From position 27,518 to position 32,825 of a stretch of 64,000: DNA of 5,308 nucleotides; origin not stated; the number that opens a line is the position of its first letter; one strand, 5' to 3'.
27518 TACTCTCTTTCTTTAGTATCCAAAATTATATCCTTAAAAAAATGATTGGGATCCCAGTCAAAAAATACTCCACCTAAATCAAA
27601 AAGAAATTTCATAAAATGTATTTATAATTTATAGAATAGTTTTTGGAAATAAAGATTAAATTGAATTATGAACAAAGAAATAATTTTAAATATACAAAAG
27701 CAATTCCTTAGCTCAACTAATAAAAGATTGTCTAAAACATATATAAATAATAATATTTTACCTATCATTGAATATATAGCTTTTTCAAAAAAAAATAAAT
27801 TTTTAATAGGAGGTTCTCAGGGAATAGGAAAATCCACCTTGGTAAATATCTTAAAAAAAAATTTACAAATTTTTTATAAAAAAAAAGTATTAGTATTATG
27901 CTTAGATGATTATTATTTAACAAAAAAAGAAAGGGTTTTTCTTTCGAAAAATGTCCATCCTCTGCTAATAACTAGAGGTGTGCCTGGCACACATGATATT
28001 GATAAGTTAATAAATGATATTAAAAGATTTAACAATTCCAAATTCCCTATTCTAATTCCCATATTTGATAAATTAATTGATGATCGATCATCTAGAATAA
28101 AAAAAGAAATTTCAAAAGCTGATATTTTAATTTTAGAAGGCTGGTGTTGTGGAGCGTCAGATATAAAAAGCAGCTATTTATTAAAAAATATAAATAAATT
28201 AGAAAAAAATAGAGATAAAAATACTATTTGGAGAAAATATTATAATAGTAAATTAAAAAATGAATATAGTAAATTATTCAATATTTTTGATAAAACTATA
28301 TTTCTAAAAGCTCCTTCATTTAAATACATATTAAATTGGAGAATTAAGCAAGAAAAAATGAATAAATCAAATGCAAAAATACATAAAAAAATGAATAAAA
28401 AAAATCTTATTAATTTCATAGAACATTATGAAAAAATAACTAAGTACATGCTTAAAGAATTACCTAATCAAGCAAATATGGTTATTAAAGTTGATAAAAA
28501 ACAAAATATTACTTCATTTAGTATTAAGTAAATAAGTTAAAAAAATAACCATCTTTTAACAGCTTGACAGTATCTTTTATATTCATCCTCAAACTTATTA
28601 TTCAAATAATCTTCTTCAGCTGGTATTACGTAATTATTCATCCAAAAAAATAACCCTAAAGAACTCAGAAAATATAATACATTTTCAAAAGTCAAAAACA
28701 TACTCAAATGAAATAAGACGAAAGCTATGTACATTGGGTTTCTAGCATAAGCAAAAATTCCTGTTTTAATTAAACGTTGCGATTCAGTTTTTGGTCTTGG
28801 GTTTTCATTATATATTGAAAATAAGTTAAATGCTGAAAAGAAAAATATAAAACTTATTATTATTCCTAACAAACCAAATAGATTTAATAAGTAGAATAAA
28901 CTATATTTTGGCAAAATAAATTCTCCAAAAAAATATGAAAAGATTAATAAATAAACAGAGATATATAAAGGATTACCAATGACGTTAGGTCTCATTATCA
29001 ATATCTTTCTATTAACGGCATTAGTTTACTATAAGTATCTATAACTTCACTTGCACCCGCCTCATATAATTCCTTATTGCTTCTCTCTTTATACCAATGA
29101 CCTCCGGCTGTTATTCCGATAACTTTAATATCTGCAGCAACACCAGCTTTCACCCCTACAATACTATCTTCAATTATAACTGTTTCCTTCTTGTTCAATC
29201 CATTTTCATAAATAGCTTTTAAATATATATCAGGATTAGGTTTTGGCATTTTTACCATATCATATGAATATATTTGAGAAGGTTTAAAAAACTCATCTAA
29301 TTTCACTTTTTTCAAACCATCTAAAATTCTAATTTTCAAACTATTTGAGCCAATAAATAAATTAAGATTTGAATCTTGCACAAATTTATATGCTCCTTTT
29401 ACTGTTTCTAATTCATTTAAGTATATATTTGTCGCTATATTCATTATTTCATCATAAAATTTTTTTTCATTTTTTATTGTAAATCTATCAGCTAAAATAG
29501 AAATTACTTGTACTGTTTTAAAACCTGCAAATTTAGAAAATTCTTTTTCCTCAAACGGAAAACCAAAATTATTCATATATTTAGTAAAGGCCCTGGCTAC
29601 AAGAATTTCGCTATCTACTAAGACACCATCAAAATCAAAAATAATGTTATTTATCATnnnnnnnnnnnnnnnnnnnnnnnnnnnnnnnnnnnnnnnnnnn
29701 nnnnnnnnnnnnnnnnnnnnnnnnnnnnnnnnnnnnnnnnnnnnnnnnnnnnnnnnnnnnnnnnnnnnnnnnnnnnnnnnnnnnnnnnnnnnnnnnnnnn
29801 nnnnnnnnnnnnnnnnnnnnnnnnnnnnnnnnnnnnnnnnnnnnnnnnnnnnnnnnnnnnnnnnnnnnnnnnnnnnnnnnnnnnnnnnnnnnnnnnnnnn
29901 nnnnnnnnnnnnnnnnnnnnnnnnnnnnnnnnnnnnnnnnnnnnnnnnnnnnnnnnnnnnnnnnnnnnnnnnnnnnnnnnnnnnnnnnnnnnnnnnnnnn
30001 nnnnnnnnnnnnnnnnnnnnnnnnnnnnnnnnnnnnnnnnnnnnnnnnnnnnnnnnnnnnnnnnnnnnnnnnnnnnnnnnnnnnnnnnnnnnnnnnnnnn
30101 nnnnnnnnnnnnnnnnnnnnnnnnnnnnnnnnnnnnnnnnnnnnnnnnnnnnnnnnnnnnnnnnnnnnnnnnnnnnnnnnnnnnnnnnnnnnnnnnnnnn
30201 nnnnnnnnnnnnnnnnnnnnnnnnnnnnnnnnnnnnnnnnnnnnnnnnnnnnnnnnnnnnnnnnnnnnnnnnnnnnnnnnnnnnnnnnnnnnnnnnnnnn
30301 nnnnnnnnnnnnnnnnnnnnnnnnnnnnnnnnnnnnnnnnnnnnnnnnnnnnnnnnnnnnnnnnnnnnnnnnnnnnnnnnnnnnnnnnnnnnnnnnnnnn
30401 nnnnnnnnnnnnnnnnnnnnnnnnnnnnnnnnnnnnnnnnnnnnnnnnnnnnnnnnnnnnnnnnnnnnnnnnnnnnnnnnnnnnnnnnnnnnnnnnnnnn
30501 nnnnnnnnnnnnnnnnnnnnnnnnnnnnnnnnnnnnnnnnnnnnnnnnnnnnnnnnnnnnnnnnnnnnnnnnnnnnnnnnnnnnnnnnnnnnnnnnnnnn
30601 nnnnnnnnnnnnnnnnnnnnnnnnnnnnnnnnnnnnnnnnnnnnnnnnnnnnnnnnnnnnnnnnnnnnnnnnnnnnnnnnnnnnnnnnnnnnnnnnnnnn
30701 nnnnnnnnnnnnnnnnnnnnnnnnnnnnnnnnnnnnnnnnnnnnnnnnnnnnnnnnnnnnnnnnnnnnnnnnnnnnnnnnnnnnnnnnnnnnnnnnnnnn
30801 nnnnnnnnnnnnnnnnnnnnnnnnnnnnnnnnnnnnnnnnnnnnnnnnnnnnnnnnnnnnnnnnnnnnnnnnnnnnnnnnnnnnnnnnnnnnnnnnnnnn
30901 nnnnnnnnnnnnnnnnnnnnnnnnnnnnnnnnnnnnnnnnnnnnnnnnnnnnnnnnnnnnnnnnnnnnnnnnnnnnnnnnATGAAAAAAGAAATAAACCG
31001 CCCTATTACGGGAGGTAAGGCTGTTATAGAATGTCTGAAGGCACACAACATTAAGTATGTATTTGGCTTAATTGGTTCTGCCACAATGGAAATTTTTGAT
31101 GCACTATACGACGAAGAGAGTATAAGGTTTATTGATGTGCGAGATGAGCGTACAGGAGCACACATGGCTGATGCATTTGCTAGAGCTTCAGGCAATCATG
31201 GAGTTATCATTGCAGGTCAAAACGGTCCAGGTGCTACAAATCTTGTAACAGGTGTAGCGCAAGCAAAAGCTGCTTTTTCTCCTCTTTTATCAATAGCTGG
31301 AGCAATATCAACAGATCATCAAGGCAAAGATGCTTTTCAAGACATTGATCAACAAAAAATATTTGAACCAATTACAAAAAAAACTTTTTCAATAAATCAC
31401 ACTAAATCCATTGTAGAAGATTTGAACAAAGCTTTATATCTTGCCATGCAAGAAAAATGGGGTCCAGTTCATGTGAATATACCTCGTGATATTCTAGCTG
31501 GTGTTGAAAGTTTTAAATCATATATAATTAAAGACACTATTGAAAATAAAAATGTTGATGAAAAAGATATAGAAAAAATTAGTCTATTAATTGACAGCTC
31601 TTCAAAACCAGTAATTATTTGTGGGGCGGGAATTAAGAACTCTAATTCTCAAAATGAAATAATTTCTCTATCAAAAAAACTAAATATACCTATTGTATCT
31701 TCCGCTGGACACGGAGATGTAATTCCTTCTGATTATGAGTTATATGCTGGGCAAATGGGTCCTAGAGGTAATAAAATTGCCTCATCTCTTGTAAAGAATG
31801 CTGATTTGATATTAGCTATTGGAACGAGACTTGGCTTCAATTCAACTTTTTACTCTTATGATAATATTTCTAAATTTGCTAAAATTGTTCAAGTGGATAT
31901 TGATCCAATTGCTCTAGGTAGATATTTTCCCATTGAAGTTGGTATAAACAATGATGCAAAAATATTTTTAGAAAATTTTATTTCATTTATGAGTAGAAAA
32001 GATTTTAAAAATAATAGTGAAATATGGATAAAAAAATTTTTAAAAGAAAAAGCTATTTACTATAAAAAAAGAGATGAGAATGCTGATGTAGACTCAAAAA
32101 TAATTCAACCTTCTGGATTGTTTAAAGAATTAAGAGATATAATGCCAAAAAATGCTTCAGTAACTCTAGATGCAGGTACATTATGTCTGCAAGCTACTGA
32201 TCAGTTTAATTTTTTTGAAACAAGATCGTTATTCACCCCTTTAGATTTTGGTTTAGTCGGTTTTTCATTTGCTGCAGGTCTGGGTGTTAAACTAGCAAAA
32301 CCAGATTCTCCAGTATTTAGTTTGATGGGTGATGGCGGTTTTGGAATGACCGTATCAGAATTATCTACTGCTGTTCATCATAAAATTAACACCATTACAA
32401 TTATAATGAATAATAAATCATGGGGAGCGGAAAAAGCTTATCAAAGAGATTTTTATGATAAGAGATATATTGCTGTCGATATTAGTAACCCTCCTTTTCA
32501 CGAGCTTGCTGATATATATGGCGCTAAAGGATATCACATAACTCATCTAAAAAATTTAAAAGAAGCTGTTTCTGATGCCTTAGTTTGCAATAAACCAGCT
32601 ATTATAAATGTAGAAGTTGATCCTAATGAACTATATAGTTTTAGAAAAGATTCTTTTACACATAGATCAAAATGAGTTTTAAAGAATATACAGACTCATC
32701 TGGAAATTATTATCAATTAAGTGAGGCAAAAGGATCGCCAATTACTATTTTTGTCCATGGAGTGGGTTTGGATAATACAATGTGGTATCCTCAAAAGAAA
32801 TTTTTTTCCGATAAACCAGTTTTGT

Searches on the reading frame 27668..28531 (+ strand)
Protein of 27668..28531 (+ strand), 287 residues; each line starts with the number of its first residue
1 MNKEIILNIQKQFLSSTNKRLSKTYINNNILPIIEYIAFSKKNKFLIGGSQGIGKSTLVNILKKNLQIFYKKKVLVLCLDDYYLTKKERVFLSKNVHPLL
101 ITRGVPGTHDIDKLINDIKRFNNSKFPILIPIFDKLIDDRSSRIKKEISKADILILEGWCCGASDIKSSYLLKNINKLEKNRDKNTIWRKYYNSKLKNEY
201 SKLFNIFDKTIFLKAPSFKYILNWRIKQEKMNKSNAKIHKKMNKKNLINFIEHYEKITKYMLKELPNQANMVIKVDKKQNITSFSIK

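Call 7: search_protein_families(library=pfam, proteins=[window:27668-28531:+])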
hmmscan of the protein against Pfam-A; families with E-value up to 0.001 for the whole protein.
window:27668-28531:+ (287 aa): 0 families

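Call 8: search_protein_families(library=ncbifam, proteins=[window:27668-28531:+])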
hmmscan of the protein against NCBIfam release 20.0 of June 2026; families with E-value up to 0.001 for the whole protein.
window:27668-28531:+ (287 aa): 6 families
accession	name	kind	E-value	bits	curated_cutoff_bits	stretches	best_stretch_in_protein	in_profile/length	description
TIGR00554.2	panK_bact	equivalog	1.5e-13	50.8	235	1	42-264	80-297/310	type I pantothenate kinase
NF006746.0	PRK09270.1-5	subfamily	6.1e-12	44.9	250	1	43-158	20-131/210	nucleoside/nucleotide kinase family protein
NF006744.0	PRK09270.1-3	equivalog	4.2e-07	29.6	281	1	46-158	27-134/213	nucleoside/nucleotide kinase family protein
TIGR00235.1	udk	equivalog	3.9e-06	26.7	220.3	1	47-159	11-114/207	uridine kinase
NF005655.0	PRK07429.1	subfamily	0.00025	20.3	236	1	47-135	13-91/326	phosphoribulokinase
NF006743.0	PRK09270.1-2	equivalog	0.00032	19.8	227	1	47-158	33-138/217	nucleoside/nucleotide kinase family protein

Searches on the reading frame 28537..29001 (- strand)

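Call 7: search_protein_families(library=pfam, proteins=[window:28537-29001:-])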
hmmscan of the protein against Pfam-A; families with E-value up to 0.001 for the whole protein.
window:28537-29001:- (154 aa): 2 families
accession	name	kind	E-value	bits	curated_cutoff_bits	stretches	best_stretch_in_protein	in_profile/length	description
PF04191.18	PEMT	-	4.1e-10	40.5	25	1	41-139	4-104/105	Phospholipid methyltransferase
PF04140.19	ICMT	-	9.2e-05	23.2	24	1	72-134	30-94/95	Isoprenylcysteine carboxyl methyltransferase (ICMT) family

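Call 8: search_protein_families(library=ncbifam, proteins=[window:28537-29001:-])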
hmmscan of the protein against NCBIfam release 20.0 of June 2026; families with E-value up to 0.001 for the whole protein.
window:28537-29001:- (154 aa): 2 families
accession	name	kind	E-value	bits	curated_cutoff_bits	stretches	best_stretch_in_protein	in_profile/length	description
NF040696.1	isopcys_mtase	equivalog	2.6e-13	50.3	160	1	32-151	67-186/190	protein-S-isoprenylcysteine O-methyltransferase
TIGR04571.1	LmtA_Leptospira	exception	0.00034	20.4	325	0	12-148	26-159/252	lipid A Kdo2 1-phosphate O-methyltransferase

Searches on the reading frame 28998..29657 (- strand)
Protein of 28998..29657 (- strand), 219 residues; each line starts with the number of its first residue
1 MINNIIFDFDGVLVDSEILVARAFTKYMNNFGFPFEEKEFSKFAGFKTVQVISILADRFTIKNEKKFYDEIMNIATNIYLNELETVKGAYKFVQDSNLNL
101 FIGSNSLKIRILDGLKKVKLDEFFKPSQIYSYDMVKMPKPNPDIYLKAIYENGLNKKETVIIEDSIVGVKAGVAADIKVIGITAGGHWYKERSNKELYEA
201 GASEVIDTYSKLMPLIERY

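Call 7: search_protein_families(library=pfam, proteins=[window:28998-29657:-])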
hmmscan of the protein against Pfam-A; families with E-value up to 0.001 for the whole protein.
window:28998-29657:- (219 aa): 3 families
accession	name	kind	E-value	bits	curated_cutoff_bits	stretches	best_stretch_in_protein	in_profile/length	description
PF13419.12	HAD_2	-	3.6e-31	109.1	23.8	1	5-182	1-178/178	Haloacid dehalogenase-like hydrolase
PF00702.32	Hydrolase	-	1.6e-15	58.5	26.4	1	3-176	2-191/191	haloacid dehalogenase-like hydrolase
PF13242.12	Hydrolase_like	-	0.0005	20.4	22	1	138-191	3-57/75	HAD-hyrolase-like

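Call 8: search_protein_families(library=ncbifam, proteins=[window:28998-29657:-])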
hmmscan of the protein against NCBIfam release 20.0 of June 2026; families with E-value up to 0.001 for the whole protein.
window:28998-29657:- (219 aa): 23 families
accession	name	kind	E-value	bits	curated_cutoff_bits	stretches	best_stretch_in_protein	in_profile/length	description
NF007854.0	PRK10563.1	equivalog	1.8e-25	89.9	211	1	2-187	4-190/221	6-phosphogluconate phosphatase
NF053653.1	InDiPhoBT2121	equivalog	2.3e-24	86.2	245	1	4-213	3-212/216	inorganic diphosphatase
TIGR02009.1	PGMB-YQAB-SF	subfamily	5.5e-24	85.4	153.35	1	3-182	2-186/186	beta-phosphoglucomutase family hydrolase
NF008087.0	PRK10826.1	equivalog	5.2e-20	72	191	1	2-184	7-193/222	hexitol phosphatase HxpB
TIGR01990.1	bPGM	equivalog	1.1e-18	67.9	189.4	1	3-182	2-186/187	beta-phosphoglucomutase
NF009804.0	PRK13288.1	equivalog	3e-18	66.1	218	1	1-183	2-182/215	pyrophosphatase PpaX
NF008610.0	PRK11587.1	equivalog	1.6e-14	53.8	282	1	5-185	6-184/219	sugar phosphatase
TIGR01509.1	HAD-SF-IA-v3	subfamily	2.1e-14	54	29.4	1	133-182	105-154/154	HAD-IA family hydrolase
NF009695.0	PRK13222.1-2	equivalog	8.5e-13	48.3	225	1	3-216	7-222/226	phosphoglycolate phosphatase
TIGR01422.2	phosphonatase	equivalog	2.4e-12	46.7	220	1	2-187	1-204/251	phosphonoacetaldehyde hydrolase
NF008000.0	PRK10725.1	equivalog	3.2e-12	46.9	215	1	4-181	7-184/188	fructose-1-phosphate/6-phosphogluconate phosphatase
NF009697.0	PRK13222.1-4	equivalog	3.2e-10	39.7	327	1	2-217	7-223/232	phosphoglycolate phosphatase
TIGR01454.1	AHBA_synth_RP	hypoth_equivalog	4.9e-10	39.4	246.65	1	5-215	1-202/205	AHBA synthesis associated protein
TIGR03351.1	PhnX-like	hypoth_equivalog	4.1e-07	30.2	218.9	0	135-216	141-219/220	phosphonatase-like hydrolase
NF009698.0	PRK13223.1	equivalog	1e-06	28.2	466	1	5-214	16-227/272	phosphoglycolate phosphatase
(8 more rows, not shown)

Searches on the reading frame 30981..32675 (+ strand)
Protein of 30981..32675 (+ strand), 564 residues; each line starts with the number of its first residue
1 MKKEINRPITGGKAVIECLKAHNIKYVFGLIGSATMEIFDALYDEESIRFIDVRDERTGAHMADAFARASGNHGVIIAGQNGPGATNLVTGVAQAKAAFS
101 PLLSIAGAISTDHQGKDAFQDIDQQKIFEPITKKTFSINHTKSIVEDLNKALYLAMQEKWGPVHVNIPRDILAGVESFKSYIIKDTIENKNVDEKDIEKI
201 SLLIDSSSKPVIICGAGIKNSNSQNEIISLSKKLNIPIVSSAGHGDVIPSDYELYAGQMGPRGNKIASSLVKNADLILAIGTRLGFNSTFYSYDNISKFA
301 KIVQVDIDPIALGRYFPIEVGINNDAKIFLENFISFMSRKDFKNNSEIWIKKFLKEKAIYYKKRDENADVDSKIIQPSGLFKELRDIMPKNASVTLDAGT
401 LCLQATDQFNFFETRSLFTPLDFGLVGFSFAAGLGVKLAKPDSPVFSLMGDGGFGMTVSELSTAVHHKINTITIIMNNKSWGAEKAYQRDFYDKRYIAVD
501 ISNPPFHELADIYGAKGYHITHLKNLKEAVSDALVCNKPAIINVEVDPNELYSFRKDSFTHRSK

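Call 7: search_protein_families(library=pfam, proteins=[window:30981-32675:+])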
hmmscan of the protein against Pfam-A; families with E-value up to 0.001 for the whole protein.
window:30981-32675:+ (564 aa): 3 families
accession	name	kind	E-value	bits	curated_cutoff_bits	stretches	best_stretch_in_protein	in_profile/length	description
PF02775.26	TPP_enzyme_C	-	5.9e-35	120.7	21.9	1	397-544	1-151/151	Thiamine pyrophosphate enzyme, C-terminal TPP binding domain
PF02776.23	TPP_enzyme_N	-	7e-35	119.8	26.8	1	10-126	2-118/119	Thiamine pyrophosphate enzyme, N-terminal TPP binding domain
PF00205.28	TPP_enzyme_M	-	5e-33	114.1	30.4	1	197-332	1-136/137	Thiamine pyrophosphate enzyme, central domain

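Call 8: search_protein_families(library=ncbifam, proteins=[window:30981-32675:+])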
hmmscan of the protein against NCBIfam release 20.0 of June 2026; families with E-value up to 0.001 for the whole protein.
window:30981-32675:+ (564 aa): 54 families (the best 25 are shown)
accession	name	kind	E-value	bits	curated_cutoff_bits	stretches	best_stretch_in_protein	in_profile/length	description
NF005713.0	PRK07525.1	subfamily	2.1e-123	412.8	620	1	9-560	6-576/592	sulfoacetaldehyde acetyltransferase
TIGR03457.1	sulphoacet_xsc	equivalog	1.6e-117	393.3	676.4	1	10-559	3-569/579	sulfoacetaldehyde acetyltransferase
NF004919.0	PRK06276.1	equivalog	7.6e-116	387.7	866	1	10-551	2-543/582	acetolactate synthase large subunit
TIGR00118.1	acolac_lg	equivalog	8.3e-116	387.7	538.35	1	10-551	2-540/557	biosynthetic-type acetolactate synthase large subunit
NF005039.0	PRK06456.1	equivalog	1.1e-106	357.6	868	1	9-551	2-549/572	acetolactate synthase large subunit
NF004710.0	PRK06048.1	equivalog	2.6e-106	356.3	976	1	7-550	6-541/561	acetolactate synthase large subunit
NF006052.0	PRK08199.1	subfamily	1.7e-102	343.6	539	1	7-551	6-542/559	thiamine pyrophosphate protein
NF006319.0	PRK08527.1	equivalog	6.7e-100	335.1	905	1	9-550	4-542/565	acetolactate synthase large subunit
NF006524.0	PRK08978.1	equivalog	5.6e-96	322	738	1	10-550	2-528/548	acetolactate synthase 2 catalytic subunit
NF006122.0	PRK08266.1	subfamily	1.5e-93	314.2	571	1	9-550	4-528/543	hypothetical protein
NF005651.0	PRK07418.1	subfamily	3.5e-92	309.6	942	1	4-550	14-563/617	acetolactate synthase large subunit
NF005824.0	PRK07710.1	equivalog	9.1e-92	308.2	976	1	3-550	11-552/573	acetolactate synthase large subunit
NF006187.0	PRK08322.1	equivalog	9.9e-90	301.5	509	1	13-550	6-532/548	acetolactate synthase large subunit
NF005584.0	PRK07282.1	equivalog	3.2e-89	300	970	1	4-549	5-543/566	acetolactate synthase large subunit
NF005860.0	PRK07789.1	equivalog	5.8e-89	299.1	881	1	6-547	31-579/615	acetolactate synthase large subunit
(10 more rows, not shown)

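Call 74: search_solved_structures(query=window:30981-32675:+, max_evalue=1e-30)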
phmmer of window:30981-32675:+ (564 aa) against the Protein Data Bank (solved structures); distinct sequences matched with E-value up to 1e-30: 116 (the best 60 are shown).
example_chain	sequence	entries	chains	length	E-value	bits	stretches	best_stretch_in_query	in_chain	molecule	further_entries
6dek_A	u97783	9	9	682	2.2e-68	234.3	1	9-547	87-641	Acetolactate synthase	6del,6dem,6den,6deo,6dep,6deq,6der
8xod_A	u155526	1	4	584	1.2e-64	221.9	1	7-558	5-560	BbmA-G484F complex with CBOA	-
8x3x_A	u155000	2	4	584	5.8e-64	219.7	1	7-558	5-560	BbmA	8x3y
1jsc_A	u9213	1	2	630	1.9e-59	204.8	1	9-548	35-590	ACETOHYDROXY-ACID SYNTHASE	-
6u9d_A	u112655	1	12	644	2e-59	204.7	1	9-548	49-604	Acetolactate synthase catalytic subunit, mitochondrial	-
1n0h_A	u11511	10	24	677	2.4e-59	204.5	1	9-548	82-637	Acetolactate synthase | Acetolactate synthase, mitochondrial | Acetolactate synthase catalytic subunit, mitochondrial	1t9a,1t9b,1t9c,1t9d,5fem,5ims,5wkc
7egv_A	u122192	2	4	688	1.9e-56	194.9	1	10-547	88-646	Acetolactate synthase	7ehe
6lpi_A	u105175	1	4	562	4.4e-56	193.7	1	7-550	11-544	Acetolactate synthase isozyme 1 large subunit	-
7tzz_A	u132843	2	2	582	5.8e-55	190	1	7-504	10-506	Acetolactate synthase, chloroplastic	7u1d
6u9h_A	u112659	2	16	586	1.1e-54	189.1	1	7-504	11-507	Acetolactate synthase, chloroplastic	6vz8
1ybh_A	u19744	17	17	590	1.2e-54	189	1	7-504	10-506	Acetolactate synthase, chloroplast | Acetolactate synthase | Acetolactate synthase, chloroplastic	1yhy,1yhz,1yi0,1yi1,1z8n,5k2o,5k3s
8et5_A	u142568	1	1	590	1.2e-54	189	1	7-504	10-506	Acetolactate synthase, chloroplastic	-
7u25_A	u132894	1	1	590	2e-54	188.2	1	7-504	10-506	Acetolactate synthase, chloroplastic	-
3e9y_A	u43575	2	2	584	2.6e-54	187.9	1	7-504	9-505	Acetolactate synthase, chloroplastic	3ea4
7stq_A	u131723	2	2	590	2.8e-54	187.8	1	7-504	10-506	Acetolactate synthase, chloroplastic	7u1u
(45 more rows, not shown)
